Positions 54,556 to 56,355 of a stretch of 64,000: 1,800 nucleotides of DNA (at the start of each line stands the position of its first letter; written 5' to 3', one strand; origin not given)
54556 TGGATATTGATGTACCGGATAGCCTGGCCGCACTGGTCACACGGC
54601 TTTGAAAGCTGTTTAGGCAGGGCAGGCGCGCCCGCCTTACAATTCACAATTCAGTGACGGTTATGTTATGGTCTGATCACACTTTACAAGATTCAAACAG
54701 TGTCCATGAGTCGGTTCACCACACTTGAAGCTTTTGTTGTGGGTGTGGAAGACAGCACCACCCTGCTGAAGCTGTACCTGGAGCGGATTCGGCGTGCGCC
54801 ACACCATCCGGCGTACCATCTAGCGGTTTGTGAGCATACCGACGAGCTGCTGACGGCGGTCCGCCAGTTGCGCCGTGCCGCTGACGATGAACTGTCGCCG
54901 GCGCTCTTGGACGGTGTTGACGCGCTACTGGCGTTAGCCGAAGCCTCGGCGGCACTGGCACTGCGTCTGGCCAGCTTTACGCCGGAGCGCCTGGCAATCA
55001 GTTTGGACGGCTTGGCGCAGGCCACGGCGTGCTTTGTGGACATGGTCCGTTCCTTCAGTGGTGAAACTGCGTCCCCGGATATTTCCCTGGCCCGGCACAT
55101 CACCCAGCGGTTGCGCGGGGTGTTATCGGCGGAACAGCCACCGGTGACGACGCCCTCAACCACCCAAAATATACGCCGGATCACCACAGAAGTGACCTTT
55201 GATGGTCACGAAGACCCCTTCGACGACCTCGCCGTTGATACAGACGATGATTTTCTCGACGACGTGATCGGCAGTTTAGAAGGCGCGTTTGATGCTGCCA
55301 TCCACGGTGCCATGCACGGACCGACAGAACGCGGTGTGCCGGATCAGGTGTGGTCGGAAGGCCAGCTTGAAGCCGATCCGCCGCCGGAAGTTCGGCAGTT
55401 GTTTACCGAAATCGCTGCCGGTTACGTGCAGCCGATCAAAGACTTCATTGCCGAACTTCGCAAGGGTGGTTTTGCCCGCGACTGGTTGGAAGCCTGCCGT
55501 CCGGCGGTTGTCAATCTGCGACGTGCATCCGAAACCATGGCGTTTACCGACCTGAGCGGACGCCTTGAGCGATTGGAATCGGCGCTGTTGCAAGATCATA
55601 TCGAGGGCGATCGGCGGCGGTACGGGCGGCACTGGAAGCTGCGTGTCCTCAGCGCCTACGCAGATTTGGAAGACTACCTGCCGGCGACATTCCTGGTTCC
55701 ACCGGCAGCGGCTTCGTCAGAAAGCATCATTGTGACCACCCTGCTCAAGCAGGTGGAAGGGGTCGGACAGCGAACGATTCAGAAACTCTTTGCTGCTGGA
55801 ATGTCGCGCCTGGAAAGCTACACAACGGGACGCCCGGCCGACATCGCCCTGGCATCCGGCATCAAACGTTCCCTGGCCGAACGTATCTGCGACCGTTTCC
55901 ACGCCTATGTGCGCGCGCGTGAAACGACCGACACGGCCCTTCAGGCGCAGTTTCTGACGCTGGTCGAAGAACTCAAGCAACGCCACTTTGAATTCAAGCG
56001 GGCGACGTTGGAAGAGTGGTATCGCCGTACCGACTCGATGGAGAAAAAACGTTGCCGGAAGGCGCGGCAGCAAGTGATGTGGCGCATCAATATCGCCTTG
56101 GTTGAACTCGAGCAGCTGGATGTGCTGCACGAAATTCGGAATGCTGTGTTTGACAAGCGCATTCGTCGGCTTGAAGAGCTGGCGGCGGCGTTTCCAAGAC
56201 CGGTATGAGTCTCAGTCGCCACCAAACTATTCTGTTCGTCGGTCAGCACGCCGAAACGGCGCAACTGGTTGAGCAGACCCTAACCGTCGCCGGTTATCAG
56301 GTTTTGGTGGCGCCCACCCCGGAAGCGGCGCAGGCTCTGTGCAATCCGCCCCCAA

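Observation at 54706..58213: Translationally coupled five-gene operon of unknown function: Hpt-like/HhH, atypical REC-wHTH, small protein, two TPRs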

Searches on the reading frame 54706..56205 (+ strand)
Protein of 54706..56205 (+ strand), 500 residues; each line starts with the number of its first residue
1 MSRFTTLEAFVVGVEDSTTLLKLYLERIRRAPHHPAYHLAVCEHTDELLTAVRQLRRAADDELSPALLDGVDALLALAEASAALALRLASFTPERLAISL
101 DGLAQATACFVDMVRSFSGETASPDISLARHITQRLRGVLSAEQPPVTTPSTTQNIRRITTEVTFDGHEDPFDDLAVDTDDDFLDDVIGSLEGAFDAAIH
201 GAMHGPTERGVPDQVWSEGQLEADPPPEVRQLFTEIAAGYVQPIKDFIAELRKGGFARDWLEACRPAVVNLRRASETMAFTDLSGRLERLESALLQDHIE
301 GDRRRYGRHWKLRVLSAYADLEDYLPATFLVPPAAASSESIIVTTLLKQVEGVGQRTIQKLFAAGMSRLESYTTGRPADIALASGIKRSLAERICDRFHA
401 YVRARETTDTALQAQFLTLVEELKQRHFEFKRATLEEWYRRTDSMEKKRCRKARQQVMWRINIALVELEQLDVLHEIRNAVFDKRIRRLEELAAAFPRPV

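Call 3: search_protein_families(library=pfam, proteins=[window:54706-56205:+], max_evalue=1)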
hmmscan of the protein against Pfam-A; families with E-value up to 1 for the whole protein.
window:54706-56205:+ (500 aa): 2 families
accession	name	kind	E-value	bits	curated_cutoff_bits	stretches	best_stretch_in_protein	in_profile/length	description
PF14520.12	HHH_5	-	6.3e-05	23.8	27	1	346-397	3-54/57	Helix-hairpin-helix domain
PF22218.1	SAS-6_C_CC_2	-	0.093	13.7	27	1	385-424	3-38/52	SAS-6, C-terminal coiled coil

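Call 4: search_protein_families(library=ncbifam, proteins=[window:54706-56205:+], max_evalue=1)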
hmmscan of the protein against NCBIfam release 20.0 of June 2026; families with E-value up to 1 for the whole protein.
window:54706-56205:+ (500 aa): 3 families
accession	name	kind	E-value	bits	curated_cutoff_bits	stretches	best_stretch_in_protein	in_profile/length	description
NF003301.0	PRK04301.1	equivalog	0.00012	21.4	259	1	346-403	6-63/316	DNA repair and recombination protein RadA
TIGR02236.1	recomb_radA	equivalog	0.032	13.6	361.15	1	347-396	2-51/311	DNA repair and recombination protein RadA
NF005728.0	PRK07546.1-2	equivalog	0.16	11.6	357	0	454-480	97-123/226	hypothetical protein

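Call 6: find_homologous_proteins(query=window:54706-56205:+, max_evalue=0.001)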
Query window:54706-56205:+ (500 aa): 35 proteins with E <= 0.001 among 8000 candidates.
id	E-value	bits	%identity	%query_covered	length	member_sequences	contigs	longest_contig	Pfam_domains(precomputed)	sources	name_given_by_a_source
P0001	0.0e+0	1102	100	100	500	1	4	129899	-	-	-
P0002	5.2e-285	964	88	100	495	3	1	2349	-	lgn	-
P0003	9.9e-275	930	87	100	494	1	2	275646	-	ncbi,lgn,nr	ncbi:MAG: hypothetical protein NZ585_03375 [Chloracidobacterium sp.]|nr:hypothetical protein [Chlora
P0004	5.0e-254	861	80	100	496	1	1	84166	-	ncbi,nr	ncbi:MAG: hypothetical protein CFK52_04780 [Chloracidobacterium sp. CP2_5A]|nr:MAG: hypothetical pro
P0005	4.8e-252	855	79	100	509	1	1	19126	-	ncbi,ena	-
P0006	3.5e-238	809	77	100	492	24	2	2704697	-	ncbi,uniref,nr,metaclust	ncbi:hypothetical protein [Chloracidobacterium thermophilum]|uniref:Uncharacterized protein n=1 Tax=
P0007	2.9e-236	803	75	99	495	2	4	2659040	-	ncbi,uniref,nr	ncbi:MAG: hypothetical protein SNJ67_02170 [Chloracidobacterium sp.]|uniref:Uncharacterized protein 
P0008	2.3e-235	800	76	100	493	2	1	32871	-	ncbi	-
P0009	8.2e-233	791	75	100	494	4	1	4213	-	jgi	jgi:hypothetical protein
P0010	3.5e-230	783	75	100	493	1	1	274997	-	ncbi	ncbi:MAG: hypothetical protein ACUVR8_05460 [Acidobacteriota bacterium]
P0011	3.4e-229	780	74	100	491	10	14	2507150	-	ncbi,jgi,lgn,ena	jgi:hypothetical protein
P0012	6.8e-208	709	74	91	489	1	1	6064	-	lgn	-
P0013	2.2e-207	708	75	90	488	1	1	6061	-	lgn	-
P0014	6.3e-158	545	73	71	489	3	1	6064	-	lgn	-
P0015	7.2e-151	521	51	98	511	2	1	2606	PF14520.13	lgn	-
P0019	7.5e-110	386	43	98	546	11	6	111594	-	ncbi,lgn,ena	-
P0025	3.3e-70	255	36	97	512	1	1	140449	-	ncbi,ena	-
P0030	2.3e-63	233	33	98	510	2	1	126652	-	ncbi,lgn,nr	ncbi:MAG: hypothetical protein HY819_05270 [Acidobacteria bacterium]|nr:hypothetical protein [Acidob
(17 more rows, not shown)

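Call 7: find_encoding_contigs(protein=P0030, flank=8000, max_places=2)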
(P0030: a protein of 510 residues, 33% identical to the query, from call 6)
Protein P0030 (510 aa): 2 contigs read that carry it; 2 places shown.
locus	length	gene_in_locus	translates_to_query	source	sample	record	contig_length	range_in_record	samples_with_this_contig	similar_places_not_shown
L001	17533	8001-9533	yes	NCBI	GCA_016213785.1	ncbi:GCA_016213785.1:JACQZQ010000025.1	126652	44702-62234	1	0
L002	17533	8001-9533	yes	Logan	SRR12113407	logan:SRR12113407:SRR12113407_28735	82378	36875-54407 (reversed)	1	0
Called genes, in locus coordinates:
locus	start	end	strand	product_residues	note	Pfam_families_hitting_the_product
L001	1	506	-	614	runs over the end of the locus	PF00691:OmpA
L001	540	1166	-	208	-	-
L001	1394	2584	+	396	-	PF01411:tRNA-synt_2c, PF07973:tRNA_SAD, PF02272:DHHA1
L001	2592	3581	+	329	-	PF00710:Asparaginase, PF17763:Asparaginase_C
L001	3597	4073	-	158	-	PF02082:Rrf2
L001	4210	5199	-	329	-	PF00111:Fer2, PF00970:FAD_binding_6, PF00175:NAD_binding_1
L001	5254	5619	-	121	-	PF01152:Bac_globin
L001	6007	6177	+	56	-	-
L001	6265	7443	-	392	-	PF02771:Acyl-CoA_dh_N, PF02770:Acyl-CoA_dh_M, PF00441:Acyl-CoA_dh_1, PF08028:Acyl-CoA_dh_2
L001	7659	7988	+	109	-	PF23544:AtuA_ferredoxin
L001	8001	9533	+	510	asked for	-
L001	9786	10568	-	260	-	PF01551:Peptidase_M23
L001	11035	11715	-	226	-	PF00578:AhpC-TSA, PF02630:SCO1-SenC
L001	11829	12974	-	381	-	PF13473:Cupredoxin_1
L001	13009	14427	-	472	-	PF02321:OEP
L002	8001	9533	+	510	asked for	-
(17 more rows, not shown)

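Call 8: find_encoding_contigs(protein=P0025, flank=8000, max_places=2)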
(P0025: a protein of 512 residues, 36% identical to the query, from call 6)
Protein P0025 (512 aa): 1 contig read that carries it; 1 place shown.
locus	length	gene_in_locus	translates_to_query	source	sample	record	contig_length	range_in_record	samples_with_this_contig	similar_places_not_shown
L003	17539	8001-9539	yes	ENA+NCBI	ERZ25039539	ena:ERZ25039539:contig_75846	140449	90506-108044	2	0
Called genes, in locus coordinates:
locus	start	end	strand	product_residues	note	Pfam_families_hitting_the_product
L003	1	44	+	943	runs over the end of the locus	PF00246:Peptidase_M14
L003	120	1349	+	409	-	PF12704:MacB_PCD, PF02687:FtsX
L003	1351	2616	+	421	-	PF12704:MacB_PCD, PF02687:FtsX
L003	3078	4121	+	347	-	PF16258:DUF4912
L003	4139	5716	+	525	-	PF03065:Glyco_hydro_57, PF09210:BE_C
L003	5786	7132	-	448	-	PF00202:Aminotran_3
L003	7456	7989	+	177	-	-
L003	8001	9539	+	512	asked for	-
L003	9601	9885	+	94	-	PF14559:TPR_19 (weak), PF07719:TPR_2 (faint), PF13428:TPR_14 (faint), PF13432:TPR_16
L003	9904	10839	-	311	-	PF00294:PfkB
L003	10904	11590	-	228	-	PF11839:Alanine_zipper, PF00691:OmpA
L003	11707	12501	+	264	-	-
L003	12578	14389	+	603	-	PF01541:GIY-YIG, PF27096:UvrC_M, PF02151:UVR, PF22920:UvrC_RNaseH, PF08459:UvrC_RNaseH_dom, PF14520:HHH_5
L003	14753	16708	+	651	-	PF24685:OB_RRP5_4th (faint), PF21710:Spt6_S1 (faint), PF00575:S1, PF00575:S1, PF23459:S1_RRP5, PF00575:S1, PF23459:S1_RRP5, PF00575:S1, +1 more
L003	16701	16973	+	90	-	-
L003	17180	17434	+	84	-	PF18919:DUF5670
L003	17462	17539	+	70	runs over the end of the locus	-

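Call 9: find_encoding_contigs(protein=P0019, flank=8000, max_places=2)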
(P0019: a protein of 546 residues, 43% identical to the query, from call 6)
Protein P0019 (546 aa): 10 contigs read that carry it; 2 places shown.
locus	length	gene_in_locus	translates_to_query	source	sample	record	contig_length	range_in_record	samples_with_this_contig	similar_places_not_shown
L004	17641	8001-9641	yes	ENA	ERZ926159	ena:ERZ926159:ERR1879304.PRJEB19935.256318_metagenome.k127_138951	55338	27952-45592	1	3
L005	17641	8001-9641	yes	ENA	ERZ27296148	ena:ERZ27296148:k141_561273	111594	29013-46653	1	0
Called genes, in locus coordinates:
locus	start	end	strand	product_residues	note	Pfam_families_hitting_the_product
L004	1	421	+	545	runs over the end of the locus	PF12450:vWF_A, PF13768:VWA_3, PF00092:VWA, PF13519:VWA_2, PF12034:YfbK_C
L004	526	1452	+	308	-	PF00378:ECH_1, PF16113:ECH_2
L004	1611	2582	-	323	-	PF01066:CDP-OH_P_transf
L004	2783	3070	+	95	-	-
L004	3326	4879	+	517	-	PF00171:Aldedh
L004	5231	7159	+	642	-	PF17899:Peptidase_M61_N, PF05299:Peptidase_M61, PF13180:PDZ_2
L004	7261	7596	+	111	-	PF23544:AtuA_ferredoxin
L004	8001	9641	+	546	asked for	-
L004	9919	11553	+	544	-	PF00072:Response_reg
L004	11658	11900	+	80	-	-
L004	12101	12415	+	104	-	PF14559:TPR_19 (faint), PF13432:TPR_16 (weak)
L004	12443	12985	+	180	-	PF12867:DinB_2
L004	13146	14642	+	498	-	-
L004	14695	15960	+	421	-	PF27098:Rv0959_3rd, PF13519:VWA_2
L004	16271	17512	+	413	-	PF02492:cobW, PF07683:CobW_C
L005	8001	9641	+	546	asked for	-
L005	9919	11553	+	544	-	PF00072:Response_reg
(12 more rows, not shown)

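Call 13: search_solved_structures(query=A1, max_evalue=10, show_alignments=2)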
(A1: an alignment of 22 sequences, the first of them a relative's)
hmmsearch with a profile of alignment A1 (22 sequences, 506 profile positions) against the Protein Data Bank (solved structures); distinct sequences matched with E-value up to 10: 11.
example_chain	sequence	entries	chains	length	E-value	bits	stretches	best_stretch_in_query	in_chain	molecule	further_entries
2bke_A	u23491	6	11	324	2.4e-05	26.7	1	355-409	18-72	DNA REPAIR AND RECOMBINATION PROTEIN RADA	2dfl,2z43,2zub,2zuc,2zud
3fyq_A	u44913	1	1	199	0.0002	23.6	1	41-164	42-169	CG6831-PA (Talin)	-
9qn7_A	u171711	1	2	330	0.0051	19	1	40-166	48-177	Talin-1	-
3dyj_A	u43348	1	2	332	0.0052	19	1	40-166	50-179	TALIN-1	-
9l94_Q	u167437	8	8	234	0.0093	18.1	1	351-448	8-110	Large ribosomal subunit protein eL32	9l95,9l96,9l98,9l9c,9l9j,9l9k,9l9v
1pzn_A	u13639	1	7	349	0.0097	18.1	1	346-404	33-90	DNA repair and recombination protein rad51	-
3cma_Y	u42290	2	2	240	0.24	13.4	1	351-411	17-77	50S ribosomal protein L32e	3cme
1jj2_X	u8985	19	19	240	0.25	13.4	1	351-411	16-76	RIBOSOMAL PROTEIN L32E | 50S ribosomal protein L32E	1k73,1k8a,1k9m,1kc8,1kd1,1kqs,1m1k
1s72_Y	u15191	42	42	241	0.25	13.4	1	351-411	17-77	50S ribosomal protein L32E | RPL32E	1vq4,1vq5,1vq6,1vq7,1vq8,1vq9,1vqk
2ld6_A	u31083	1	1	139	0.65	12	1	236-306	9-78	Chemotaxis protein CheA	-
1tqg_A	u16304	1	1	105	0.65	12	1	236-306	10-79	Chemotaxis protein cheA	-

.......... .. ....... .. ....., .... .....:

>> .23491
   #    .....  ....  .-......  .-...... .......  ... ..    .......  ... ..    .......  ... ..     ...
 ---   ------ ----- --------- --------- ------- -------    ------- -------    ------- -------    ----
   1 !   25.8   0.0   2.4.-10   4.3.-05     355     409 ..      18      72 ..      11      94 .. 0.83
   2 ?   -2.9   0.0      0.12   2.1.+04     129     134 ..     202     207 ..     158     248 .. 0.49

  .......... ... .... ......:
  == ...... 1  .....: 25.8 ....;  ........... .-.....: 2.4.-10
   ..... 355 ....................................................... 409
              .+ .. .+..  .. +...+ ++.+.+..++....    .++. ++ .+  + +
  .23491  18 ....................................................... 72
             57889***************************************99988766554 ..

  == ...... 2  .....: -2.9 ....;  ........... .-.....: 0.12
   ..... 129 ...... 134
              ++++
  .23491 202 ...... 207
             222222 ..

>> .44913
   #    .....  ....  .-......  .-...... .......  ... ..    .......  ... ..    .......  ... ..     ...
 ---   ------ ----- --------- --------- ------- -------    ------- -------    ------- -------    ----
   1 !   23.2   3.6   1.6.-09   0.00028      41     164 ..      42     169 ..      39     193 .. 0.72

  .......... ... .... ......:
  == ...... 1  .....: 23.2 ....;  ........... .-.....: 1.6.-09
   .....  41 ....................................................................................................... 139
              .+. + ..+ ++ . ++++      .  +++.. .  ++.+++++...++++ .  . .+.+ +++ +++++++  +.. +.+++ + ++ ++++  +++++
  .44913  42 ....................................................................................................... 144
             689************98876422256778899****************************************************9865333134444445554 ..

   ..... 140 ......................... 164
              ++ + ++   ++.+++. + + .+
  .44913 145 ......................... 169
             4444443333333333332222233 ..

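Call 14: find_related_loci(query=A1, collection=genome_contigs, flank=8000)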
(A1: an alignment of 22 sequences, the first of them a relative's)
Query A1 (500 aa) in genome_contigs; peptide patterns used: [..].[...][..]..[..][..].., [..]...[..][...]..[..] (x = any residue, [..] = any of these).
79 stretches matched a pattern; 16 encode a relative of the query (tblastn E <= 1e-3); 16 distinct loci.
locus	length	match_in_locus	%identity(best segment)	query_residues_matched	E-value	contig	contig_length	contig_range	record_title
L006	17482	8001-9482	80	1-498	0e+0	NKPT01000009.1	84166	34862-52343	MAG: Chloracidobacterium sp. CP2_5A k99_120212, whole genome shotgun sequence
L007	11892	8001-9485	79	1-499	0e+0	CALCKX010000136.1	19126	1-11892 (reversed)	MAG: uncultured Chloracidobacterium sp. isolate N1_Bin_MAXBIN__140_1 genome assembly, contig: c_000003514524, whole geno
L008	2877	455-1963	52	1-492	4e-168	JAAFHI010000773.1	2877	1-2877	MAG: Actinomycetota bacterium isolate bin29.maxbin.ball.068 WN_Acidobacteria_scaffold_217, whole genome shotgun sequence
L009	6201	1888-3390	51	1-492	8e-160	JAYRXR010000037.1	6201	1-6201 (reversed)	MAG: Actinomycetota bacterium isolate EBPR_ori4bin.3 k141_45372, whole genome shotgun sequence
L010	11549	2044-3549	51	1-492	1e-157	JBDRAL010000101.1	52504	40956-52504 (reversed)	MAG: Blastocatellia bacterium NZW_1522 contig_100, whole genome shotgun sequence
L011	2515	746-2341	43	1-492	7e-129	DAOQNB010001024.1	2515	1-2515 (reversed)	MAG TPA_asm: Acidobacteriota bacterium isolate AMR_MDS_0507 NODE_32116_length_2515_cov_9.050000, whole genome shotgun se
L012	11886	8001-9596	43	1-492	2e-122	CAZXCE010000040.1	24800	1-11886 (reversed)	MAG TPA_asm: uncultured Clostridia bacterium isolate SRP287051_co1_196 genome assembly, contig: NODE_3005_length_24800_c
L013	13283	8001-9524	35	1-490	7e-88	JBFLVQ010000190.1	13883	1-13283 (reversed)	MAG: Acidobacteriota bacterium isolate MAG010 MAG010_190, whole genome shotgun sequence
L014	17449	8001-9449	36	7-492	1e-81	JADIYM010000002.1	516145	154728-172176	MAG: Blastocatellia bacterium isolate AalE_18-Q3-R2-46_BATAC.155 tig00002618-10-5131940, whole genome shotgun sequence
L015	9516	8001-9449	35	7-492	4e-81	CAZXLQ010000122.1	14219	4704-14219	MAG TPA_asm: uncultured Clostridia bacterium isolate SRP329715_co1_264 genome assembly, contig: NODE_6478_length_14219_c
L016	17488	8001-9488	34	1-490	1e-77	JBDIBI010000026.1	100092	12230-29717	MAG: Blastocatellia bacterium isolate AS-MICRO-OLR.206 NODE_509_length_100092_cov_35.923918, whole genome shotgun sequen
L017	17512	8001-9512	33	1-491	4e-77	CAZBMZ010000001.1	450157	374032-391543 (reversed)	MAG TPA_asm: uncultured Clostridia bacterium isolate SRP090828_co2_158 genome assembly, contig: NODE_1_length_450157_cov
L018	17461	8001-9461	35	7-494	4e-76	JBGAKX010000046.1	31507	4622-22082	MAG: Blastocatellia bacterium isolate MAG_AAO_H125.29 AAOH125-29_opera_contig_3090, whole genome shotgun sequence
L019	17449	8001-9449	36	7-492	4e-74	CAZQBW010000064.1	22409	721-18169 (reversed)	MAG TPA_asm: uncultured Clostridia bacterium isolate binchicken_co197_382 genome assembly, contig: NODE_3357_length_2240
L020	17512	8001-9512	33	1-490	1e-72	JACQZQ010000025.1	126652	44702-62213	MAG: Acidobacteria bacterium isolate NC_groundwater_1571_Pr3_B-0.1um_34_27 SR-2_scaffold_141_940458, whole genome shotgu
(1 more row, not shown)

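Call 21: predict_structure(alignment_id=A1)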
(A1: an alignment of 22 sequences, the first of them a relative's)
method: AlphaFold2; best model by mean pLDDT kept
length: 500 residues; sequences in the alignment: 22
mean_pLDDT: 76.5   pTM: 0.40
mean pLDDT of the five models: 76.5, 75.3, 73.5, 72.2, 71.1
residues with pLDDT >= 90: 158; 70-90: 213; 50-70: 48; < 50: 81
segments of 3 or more residues with pLDDT < 50: 1-4, 144-187, 200-223, 300-302
pLDDT, mean of each block of 10 residues (from residue 1): 61 85 91 85 92 84 79 95 92 90 94 78 78 93 48 27 29 35 45 50 36 32 58 74 85 72 87 85 90 74 60 88 80 65 92 85 82 90 88 95 83 93 95 86 87 93 92 84 90 79
secondary structure, 60 per line:
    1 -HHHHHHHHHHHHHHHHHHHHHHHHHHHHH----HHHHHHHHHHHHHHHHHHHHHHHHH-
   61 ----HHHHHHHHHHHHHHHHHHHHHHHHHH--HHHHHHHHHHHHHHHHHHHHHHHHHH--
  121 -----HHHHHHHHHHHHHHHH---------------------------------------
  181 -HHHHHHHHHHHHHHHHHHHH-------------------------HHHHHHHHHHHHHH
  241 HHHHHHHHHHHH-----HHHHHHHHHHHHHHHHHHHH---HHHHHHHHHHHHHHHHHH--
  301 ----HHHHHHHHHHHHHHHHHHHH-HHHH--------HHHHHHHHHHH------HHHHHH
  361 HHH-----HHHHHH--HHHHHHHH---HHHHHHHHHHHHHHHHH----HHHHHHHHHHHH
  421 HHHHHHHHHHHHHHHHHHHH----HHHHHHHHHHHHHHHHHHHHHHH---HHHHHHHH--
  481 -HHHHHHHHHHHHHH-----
elements in order: H2-30 H35-59 H65-90 H93-118 H126-141 H182-201 H227-252 H258-277 H281-298 H305-324 H326-329 H338-348 H355-363 H369-374 H377-384 H388-404 H409-440 H445-467 H471-478 H482-495
